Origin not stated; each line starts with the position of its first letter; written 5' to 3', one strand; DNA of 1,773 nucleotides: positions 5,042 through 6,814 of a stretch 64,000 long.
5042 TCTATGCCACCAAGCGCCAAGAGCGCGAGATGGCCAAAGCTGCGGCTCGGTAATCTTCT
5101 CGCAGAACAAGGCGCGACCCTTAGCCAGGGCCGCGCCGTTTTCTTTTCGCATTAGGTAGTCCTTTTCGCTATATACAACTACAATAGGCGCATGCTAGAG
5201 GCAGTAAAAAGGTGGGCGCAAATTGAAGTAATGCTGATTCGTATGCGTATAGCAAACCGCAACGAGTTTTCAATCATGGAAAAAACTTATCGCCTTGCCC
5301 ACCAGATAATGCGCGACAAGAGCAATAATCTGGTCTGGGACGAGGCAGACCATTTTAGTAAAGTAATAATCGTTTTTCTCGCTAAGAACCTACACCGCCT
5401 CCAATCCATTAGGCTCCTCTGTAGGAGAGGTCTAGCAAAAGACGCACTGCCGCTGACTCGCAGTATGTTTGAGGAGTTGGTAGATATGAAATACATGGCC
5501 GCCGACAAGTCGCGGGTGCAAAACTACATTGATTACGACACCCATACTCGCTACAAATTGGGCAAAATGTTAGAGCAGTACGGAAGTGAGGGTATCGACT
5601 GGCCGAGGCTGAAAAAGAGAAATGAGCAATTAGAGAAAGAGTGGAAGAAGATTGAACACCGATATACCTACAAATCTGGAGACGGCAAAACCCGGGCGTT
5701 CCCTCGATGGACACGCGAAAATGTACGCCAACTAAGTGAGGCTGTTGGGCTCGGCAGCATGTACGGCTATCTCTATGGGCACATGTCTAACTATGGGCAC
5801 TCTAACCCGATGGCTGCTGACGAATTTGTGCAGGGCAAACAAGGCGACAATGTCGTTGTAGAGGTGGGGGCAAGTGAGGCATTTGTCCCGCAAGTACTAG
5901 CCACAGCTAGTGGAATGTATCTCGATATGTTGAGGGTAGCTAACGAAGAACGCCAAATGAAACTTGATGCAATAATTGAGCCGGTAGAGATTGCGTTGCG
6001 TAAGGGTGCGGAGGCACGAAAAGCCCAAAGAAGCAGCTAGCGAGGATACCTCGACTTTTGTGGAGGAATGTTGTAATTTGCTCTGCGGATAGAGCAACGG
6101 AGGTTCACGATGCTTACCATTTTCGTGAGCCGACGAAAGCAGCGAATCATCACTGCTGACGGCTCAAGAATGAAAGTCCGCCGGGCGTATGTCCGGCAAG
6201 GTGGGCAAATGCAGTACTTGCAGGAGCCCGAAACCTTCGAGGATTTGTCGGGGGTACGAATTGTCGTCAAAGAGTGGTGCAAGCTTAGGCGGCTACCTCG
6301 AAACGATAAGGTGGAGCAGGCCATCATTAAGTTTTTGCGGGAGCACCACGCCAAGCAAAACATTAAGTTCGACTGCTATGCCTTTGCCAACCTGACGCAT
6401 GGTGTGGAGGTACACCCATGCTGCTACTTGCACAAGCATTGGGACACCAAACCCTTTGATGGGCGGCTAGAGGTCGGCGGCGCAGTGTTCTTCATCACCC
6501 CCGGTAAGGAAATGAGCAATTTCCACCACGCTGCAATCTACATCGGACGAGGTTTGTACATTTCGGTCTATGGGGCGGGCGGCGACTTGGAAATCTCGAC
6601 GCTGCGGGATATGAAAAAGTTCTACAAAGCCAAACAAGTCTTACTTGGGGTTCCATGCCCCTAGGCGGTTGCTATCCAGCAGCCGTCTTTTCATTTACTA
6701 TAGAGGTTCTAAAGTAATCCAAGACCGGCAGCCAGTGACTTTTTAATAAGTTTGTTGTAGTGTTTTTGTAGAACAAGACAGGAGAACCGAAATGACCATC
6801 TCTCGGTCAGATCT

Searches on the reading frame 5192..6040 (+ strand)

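Call 16: search_protein_families(library=pfam, proteins=[window:5192-6040:+], max_evalue=0.01)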
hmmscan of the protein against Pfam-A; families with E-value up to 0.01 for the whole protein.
window:5192-6040:+ (282 aa): 1 family
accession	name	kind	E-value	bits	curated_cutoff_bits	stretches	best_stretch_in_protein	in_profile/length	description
PF18928.5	DUF5677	-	2.2e-28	99.9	27.1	1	57-216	2-162/166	Family of unknown function (DUF5677)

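Call 89: search_protein_families(library=phrogs, proteins=[window:5192-6040:+], max_evalue=0.01)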
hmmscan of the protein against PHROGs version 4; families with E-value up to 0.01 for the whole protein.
window:5192-6040:+ (282 aa): 0 families

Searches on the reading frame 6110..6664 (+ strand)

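Call 16: search_protein_families(library=pfam, proteins=[window:6110-6664:+], max_evalue=0.01)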
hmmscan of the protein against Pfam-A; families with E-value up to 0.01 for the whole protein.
window:6110-6664:+ (184 aa): 1 family
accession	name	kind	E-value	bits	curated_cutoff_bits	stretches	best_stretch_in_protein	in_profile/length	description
PF00877.26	NLPC_P60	-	0.0009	19.6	23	1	84-167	11-93/105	NlpC/P60 family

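Call 89: search_protein_families(library=phrogs, proteins=[window:6110-6664:+], max_evalue=0.01)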
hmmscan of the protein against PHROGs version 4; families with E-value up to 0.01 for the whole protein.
window:6110-6664:+ (184 aa): 0 families
